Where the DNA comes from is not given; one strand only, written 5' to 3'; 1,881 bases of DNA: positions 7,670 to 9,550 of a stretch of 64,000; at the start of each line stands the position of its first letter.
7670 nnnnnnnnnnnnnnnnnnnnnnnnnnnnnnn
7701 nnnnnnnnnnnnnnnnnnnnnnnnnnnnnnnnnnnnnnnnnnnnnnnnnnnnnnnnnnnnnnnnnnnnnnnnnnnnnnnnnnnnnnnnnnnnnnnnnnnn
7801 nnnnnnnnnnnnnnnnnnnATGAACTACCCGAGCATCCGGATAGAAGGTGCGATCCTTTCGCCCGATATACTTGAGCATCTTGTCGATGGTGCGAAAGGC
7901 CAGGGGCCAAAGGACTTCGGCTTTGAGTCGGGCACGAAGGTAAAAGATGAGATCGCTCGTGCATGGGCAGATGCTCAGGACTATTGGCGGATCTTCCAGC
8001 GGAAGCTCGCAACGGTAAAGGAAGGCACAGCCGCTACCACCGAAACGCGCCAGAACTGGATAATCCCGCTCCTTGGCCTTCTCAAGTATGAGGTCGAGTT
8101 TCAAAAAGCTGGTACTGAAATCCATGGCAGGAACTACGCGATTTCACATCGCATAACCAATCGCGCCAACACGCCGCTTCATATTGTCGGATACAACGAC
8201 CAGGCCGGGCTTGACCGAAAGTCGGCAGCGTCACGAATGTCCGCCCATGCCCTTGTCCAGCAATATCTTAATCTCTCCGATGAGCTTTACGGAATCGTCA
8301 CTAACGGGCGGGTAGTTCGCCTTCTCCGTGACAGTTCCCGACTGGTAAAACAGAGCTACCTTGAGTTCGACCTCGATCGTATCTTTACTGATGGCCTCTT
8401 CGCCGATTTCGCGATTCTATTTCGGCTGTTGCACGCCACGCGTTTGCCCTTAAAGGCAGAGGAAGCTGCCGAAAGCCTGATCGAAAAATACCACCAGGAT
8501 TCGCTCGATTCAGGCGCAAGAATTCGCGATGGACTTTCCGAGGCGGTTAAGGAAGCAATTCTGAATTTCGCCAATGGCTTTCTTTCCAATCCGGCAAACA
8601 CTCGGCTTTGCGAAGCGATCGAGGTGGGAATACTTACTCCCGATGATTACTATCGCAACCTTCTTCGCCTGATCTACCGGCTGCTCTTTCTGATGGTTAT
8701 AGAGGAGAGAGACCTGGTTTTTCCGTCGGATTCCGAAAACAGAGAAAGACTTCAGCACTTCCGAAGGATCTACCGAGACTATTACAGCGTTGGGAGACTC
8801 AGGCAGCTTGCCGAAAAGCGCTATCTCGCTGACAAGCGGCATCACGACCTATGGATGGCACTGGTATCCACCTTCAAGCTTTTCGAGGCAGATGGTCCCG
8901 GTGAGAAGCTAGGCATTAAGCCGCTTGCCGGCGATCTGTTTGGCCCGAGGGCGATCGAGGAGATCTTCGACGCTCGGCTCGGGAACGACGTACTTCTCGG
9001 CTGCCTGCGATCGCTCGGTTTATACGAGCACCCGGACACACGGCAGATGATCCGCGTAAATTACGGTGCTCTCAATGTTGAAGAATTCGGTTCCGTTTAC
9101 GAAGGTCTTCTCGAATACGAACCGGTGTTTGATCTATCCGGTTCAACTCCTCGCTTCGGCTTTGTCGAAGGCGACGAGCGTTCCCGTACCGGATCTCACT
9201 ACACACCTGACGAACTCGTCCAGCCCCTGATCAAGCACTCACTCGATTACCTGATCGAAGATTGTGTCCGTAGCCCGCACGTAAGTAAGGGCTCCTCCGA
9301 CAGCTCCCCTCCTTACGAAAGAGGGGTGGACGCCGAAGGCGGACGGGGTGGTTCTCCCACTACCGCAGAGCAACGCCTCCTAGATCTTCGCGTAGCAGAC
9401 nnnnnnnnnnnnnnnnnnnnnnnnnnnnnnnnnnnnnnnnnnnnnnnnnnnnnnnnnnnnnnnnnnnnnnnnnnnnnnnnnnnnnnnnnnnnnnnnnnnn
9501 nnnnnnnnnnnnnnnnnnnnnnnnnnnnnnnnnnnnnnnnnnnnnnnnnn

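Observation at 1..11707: DISARM class-1-like core with a nuclease fused to the DrmA-like helicase and no DrmB/DrmC downstream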

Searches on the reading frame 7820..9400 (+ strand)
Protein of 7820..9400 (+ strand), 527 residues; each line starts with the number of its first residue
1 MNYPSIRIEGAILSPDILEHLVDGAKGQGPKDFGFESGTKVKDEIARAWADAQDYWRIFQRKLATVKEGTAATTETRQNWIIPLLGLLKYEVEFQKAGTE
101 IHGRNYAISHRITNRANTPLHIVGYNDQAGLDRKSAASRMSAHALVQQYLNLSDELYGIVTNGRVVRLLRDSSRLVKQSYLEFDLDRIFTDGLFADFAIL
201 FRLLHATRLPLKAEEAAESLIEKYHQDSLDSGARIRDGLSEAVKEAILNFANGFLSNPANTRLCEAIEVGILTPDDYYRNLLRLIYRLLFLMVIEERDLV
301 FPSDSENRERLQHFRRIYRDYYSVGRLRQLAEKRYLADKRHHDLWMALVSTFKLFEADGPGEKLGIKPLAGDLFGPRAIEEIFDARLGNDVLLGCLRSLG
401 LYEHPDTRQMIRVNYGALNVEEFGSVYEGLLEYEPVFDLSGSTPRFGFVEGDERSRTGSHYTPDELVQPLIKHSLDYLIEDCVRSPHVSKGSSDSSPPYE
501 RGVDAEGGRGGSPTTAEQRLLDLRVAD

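Call 20: search_protein_families(library=pfam, proteins=[window:7820-9400:+], max_evalue=10)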
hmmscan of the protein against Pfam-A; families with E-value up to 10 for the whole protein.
window:7820-9400:+ (527 aa): 1 family
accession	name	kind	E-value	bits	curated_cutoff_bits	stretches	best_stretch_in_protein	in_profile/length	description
PF18403.7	Thioredoxin_15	-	0.034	14.6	27.4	1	134-175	119-160/207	Thioredoxin-like domain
